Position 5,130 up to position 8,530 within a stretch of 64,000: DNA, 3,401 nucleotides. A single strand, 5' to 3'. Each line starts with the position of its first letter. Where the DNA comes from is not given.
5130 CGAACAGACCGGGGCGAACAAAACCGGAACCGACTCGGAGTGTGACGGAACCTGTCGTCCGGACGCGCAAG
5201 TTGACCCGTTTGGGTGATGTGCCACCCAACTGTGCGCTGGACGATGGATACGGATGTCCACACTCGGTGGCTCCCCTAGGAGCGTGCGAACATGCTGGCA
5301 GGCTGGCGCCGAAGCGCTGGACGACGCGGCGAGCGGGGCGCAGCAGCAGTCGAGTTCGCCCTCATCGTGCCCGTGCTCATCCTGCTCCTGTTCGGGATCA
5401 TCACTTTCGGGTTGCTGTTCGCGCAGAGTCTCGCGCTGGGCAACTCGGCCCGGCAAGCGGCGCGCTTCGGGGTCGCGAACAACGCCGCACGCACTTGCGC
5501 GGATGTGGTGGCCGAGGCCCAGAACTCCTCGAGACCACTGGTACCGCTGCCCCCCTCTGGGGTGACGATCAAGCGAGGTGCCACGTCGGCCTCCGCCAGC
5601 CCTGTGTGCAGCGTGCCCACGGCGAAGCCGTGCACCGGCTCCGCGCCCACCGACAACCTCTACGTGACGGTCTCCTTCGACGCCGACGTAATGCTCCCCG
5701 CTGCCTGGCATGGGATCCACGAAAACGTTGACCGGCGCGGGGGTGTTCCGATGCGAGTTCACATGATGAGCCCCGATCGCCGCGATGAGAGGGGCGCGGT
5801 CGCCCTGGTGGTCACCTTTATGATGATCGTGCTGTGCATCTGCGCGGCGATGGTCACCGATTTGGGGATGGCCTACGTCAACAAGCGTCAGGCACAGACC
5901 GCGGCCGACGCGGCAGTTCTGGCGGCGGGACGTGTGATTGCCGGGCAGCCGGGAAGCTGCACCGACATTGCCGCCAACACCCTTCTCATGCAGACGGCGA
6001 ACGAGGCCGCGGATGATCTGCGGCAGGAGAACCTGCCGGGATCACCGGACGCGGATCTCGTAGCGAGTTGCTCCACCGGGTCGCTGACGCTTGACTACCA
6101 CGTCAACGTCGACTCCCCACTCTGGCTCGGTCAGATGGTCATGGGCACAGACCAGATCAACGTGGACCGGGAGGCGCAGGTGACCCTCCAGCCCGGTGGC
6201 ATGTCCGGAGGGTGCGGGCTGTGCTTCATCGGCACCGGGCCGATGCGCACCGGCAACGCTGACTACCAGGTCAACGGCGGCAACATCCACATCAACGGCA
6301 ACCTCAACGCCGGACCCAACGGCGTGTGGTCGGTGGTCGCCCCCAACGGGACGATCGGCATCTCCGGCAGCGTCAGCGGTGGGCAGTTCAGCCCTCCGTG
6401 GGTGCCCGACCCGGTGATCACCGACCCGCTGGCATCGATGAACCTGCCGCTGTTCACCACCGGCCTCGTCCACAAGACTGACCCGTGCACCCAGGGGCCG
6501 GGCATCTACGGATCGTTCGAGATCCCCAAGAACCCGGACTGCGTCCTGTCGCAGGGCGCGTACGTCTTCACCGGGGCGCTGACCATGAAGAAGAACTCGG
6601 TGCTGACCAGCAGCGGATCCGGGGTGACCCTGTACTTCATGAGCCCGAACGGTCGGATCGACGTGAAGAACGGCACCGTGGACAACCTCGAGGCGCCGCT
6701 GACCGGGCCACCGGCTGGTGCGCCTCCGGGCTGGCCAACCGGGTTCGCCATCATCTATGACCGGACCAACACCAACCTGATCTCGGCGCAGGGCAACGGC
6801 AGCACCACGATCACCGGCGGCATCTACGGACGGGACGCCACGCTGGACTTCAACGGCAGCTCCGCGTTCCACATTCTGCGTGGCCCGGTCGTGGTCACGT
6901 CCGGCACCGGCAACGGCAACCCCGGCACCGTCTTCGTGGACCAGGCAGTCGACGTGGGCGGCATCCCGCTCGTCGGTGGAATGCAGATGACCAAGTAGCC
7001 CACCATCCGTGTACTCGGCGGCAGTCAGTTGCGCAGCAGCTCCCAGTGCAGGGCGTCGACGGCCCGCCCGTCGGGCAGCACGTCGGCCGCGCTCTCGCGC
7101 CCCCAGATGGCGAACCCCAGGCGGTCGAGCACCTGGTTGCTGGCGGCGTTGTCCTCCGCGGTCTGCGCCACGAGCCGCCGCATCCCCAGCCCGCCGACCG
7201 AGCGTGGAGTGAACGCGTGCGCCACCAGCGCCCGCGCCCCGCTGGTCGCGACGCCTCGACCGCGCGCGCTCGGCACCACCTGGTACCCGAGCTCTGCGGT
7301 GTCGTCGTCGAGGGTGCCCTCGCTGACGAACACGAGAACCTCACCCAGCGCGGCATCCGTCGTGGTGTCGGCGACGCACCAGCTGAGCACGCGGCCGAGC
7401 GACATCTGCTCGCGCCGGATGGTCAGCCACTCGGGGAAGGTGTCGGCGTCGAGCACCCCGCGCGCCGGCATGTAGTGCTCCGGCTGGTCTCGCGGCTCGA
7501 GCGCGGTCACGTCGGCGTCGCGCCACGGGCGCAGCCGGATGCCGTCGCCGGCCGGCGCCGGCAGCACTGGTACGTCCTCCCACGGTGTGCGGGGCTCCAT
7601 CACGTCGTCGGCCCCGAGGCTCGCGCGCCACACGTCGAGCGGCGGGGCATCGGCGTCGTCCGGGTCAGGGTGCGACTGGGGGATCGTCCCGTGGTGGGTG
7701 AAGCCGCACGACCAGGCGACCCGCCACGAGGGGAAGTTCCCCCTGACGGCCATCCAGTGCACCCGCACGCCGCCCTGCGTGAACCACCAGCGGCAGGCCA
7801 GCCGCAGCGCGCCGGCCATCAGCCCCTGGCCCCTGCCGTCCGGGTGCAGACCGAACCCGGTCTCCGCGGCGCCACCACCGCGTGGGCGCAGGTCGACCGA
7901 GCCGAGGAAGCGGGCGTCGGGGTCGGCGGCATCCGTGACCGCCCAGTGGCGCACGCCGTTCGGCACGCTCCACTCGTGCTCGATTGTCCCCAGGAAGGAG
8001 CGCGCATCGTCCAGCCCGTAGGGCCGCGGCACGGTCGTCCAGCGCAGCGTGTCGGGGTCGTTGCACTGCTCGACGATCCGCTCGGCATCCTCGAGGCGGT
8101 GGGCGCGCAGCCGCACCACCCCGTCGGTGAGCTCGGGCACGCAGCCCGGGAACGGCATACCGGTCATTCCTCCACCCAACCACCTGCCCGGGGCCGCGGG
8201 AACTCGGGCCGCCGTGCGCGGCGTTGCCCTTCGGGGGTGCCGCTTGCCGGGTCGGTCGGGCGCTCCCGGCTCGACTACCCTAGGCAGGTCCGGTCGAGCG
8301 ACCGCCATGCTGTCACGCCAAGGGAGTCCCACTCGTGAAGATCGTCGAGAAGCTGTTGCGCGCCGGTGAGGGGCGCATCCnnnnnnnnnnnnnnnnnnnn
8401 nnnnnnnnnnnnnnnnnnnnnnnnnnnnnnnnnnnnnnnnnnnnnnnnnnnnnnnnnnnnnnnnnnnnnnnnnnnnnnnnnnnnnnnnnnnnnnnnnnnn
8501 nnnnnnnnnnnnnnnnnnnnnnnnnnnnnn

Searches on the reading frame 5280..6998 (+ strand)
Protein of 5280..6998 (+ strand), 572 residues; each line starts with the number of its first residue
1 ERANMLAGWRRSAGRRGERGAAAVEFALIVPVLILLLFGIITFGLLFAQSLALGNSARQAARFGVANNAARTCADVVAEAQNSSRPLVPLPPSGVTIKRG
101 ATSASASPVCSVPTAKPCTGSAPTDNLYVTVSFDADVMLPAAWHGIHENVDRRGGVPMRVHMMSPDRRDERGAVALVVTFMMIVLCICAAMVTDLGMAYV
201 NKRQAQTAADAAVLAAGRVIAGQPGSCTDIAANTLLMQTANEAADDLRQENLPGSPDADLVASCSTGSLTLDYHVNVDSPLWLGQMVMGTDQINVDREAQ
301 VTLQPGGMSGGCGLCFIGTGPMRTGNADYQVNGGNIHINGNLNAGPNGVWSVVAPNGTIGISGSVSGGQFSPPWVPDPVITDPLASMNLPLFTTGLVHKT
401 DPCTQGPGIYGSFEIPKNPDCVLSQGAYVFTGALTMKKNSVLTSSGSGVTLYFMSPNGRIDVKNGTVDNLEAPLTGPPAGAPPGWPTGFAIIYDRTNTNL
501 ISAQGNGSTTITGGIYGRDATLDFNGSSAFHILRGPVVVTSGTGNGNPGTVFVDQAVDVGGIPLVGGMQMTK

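Call 80: search_protein_families(library=pfam, proteins=[window:5280-6998:+], max_evalue=0.00001)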
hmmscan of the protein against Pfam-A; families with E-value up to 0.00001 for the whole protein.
window:5280-6998:+ (572 aa): 2 families
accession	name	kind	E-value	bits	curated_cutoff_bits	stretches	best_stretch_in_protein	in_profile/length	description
PF07811.17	TadE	-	1.7e-13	50.9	22.9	1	20-62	1-43/43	TadE-like protein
PF13400.11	Tad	-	6.7e-10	39.6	22.3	1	172-218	1-46/47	Putative Flp pilus-assembly TadE/G-like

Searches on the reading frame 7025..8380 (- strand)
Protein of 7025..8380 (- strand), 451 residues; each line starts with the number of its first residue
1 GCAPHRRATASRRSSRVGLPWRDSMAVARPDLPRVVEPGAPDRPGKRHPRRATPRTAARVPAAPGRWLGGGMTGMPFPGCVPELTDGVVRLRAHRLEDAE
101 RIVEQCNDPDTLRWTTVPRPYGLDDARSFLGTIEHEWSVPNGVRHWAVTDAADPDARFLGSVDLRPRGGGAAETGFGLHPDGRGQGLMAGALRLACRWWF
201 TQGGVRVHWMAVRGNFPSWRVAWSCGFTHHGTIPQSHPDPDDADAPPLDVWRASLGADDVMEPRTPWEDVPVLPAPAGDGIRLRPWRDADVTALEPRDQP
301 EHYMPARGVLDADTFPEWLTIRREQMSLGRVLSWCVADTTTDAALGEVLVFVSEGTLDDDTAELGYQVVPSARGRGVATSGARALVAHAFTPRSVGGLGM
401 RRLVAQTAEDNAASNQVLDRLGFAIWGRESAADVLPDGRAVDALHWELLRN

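Call 80: search_protein_families(library=pfam, proteins=[window:7025-8380:-], max_evalue=0.00001)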
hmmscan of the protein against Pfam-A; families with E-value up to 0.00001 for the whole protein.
window:7025-8380:- (451 aa): 2 families
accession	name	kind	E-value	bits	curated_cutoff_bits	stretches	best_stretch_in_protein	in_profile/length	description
PF13302.13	Acetyltransf_3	-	5.5e-40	137.7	25.4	2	90-228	3-138/138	Acetyltransferase (GNAT) domain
PF00583.31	Acetyltransf_1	-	1.3e-12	48.5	20.7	0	129-227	22-116/116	Acetyltransferase (GNAT) family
